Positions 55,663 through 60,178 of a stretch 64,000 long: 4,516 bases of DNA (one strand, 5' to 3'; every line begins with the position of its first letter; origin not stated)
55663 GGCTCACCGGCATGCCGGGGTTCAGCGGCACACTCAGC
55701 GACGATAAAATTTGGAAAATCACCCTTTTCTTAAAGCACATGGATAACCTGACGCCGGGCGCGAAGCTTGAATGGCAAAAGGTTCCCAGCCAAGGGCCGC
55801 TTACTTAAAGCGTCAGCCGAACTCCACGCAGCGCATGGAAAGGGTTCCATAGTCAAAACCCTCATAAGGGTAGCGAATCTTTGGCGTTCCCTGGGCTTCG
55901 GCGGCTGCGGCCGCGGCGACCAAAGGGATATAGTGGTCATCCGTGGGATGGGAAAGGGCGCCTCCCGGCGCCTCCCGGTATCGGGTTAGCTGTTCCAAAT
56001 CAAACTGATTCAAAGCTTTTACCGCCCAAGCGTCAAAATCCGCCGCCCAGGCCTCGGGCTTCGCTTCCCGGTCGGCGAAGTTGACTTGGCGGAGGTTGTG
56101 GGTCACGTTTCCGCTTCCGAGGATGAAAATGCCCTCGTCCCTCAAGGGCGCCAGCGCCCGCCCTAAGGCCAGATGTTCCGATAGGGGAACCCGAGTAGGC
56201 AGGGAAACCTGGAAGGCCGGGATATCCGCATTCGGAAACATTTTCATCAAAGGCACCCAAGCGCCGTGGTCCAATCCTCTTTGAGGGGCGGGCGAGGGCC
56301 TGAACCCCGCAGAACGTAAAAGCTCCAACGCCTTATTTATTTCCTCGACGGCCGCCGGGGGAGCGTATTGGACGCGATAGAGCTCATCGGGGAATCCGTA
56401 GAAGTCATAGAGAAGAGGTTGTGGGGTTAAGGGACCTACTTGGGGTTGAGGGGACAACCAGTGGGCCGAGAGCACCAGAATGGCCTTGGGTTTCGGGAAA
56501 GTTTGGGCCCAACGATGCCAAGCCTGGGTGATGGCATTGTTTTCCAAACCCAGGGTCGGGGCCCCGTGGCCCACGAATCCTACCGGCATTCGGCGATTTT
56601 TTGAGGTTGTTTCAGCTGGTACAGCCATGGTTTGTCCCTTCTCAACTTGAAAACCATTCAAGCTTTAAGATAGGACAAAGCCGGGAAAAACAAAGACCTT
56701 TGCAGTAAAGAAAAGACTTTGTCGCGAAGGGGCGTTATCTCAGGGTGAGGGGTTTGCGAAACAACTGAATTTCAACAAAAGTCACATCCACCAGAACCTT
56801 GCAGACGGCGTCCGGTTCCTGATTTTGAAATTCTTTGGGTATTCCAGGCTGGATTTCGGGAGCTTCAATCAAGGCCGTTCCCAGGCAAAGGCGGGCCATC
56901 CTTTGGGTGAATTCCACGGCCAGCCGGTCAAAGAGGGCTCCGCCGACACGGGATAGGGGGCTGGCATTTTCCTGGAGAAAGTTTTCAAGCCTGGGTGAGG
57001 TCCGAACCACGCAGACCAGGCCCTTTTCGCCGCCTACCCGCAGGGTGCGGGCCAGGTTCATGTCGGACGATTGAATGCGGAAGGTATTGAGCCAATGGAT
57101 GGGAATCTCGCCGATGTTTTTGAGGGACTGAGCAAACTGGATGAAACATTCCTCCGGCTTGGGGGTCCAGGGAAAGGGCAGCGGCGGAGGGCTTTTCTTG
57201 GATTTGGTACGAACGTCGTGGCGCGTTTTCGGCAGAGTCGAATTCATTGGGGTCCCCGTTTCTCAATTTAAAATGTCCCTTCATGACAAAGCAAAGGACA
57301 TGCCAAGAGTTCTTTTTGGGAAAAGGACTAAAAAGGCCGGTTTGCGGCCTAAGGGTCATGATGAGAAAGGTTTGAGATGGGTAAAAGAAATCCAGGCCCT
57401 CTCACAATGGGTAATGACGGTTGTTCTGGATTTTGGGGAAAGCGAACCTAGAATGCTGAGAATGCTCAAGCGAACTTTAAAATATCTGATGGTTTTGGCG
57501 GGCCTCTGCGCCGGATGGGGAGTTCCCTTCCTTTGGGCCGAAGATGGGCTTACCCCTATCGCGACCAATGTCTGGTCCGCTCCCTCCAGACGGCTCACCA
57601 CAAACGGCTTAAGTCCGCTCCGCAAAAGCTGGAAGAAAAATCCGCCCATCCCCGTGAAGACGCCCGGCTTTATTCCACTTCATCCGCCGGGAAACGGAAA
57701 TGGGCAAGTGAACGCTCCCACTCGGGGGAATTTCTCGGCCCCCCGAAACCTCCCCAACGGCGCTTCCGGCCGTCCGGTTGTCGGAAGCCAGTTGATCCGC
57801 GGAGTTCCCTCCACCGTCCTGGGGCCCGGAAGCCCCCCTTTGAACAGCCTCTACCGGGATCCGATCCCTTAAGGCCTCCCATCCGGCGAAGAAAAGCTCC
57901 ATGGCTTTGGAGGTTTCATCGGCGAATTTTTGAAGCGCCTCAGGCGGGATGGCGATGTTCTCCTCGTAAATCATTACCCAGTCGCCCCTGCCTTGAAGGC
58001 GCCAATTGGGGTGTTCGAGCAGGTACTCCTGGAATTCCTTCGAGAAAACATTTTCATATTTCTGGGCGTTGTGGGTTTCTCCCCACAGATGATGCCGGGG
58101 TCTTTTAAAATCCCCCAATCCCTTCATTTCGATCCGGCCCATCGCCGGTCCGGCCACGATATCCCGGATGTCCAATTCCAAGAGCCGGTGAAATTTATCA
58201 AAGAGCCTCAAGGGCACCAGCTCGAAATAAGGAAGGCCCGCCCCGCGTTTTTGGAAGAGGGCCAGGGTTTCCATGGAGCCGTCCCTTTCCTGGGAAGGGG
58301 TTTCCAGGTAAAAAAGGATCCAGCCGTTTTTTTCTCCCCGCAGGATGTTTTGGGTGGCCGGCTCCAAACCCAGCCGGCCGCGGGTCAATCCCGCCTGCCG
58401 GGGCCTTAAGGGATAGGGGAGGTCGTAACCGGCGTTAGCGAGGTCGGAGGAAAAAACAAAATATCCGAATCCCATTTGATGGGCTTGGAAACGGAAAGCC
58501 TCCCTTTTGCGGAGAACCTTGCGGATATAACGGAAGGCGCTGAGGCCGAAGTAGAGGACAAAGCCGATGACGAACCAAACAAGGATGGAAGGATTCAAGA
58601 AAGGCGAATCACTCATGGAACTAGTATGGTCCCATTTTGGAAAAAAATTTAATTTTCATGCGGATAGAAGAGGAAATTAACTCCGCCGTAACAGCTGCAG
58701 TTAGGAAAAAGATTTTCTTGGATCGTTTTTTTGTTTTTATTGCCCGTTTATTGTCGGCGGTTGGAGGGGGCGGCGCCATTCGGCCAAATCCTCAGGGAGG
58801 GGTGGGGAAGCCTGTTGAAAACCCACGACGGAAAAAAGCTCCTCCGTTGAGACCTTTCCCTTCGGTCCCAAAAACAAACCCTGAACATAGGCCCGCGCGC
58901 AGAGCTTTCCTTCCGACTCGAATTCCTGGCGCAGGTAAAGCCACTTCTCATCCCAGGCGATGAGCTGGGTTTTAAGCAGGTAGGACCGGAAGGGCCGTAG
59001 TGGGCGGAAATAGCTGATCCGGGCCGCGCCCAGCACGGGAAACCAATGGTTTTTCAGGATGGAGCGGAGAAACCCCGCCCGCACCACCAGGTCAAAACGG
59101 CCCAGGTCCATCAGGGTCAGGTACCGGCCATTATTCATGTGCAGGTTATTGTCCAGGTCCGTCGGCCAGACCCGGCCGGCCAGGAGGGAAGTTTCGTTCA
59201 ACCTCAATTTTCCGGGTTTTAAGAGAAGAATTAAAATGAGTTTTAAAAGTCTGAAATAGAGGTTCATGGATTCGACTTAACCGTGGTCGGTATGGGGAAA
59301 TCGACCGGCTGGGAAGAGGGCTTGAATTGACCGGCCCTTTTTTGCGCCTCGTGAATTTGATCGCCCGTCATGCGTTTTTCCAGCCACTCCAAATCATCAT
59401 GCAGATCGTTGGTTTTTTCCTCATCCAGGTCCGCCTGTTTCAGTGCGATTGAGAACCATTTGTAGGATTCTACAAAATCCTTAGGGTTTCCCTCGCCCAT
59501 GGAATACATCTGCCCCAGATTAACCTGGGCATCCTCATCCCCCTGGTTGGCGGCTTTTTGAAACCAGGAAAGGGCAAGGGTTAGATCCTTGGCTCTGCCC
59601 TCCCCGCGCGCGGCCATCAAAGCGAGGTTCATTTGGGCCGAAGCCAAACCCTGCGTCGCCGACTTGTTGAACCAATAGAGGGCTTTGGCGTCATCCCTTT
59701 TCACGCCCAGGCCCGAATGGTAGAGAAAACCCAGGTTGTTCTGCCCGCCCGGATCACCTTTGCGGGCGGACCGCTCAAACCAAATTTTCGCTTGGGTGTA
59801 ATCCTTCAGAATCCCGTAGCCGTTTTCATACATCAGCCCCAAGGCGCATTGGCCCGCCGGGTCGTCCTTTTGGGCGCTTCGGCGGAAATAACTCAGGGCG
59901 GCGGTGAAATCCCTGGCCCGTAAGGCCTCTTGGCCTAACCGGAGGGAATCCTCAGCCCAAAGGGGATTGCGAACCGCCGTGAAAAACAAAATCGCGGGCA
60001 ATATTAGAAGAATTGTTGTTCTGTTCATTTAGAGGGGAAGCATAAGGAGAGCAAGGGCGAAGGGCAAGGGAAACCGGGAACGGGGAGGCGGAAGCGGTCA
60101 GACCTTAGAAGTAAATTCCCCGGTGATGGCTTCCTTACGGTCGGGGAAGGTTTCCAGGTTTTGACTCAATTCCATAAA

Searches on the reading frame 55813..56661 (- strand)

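Call 75: search_protein_families(library=pfam, proteins=[window:55813-56661:-], max_evalue=0.0001)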
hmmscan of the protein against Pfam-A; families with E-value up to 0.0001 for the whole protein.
window:55813-56661:- (282 aa): 1 family
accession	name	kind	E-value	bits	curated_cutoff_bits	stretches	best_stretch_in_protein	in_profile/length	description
PF02900.23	LigB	-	2.3e-30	106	26.3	1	45-261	31-250/269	Catalytic LigB subunit of aromatic ring-opening dioxygenase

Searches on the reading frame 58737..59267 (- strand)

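Call 76: search_protein_families(library=pfam, proteins=[window:58737-59267:-], max_evalue=0.0001)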
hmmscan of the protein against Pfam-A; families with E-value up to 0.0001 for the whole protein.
window:58737-59267:- (176 aa): 1 family
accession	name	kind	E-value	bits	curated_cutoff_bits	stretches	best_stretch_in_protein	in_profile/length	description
PF13279.12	4HBT_2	-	1.3e-24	87.4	25.5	1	33-164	1-121/122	Thioesterase-like superfamily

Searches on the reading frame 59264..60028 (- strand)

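Call 76: search_protein_families(library=pfam, proteins=[window:59264-60028:-], max_evalue=0.0001)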
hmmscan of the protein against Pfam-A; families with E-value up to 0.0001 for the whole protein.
window:59264-60028:- (254 aa): 1 family
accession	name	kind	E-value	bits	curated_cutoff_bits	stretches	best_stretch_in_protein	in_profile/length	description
PF08238.18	Sel1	-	6e-38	128.4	30.7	4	95-127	3-35/36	Sel1 repeat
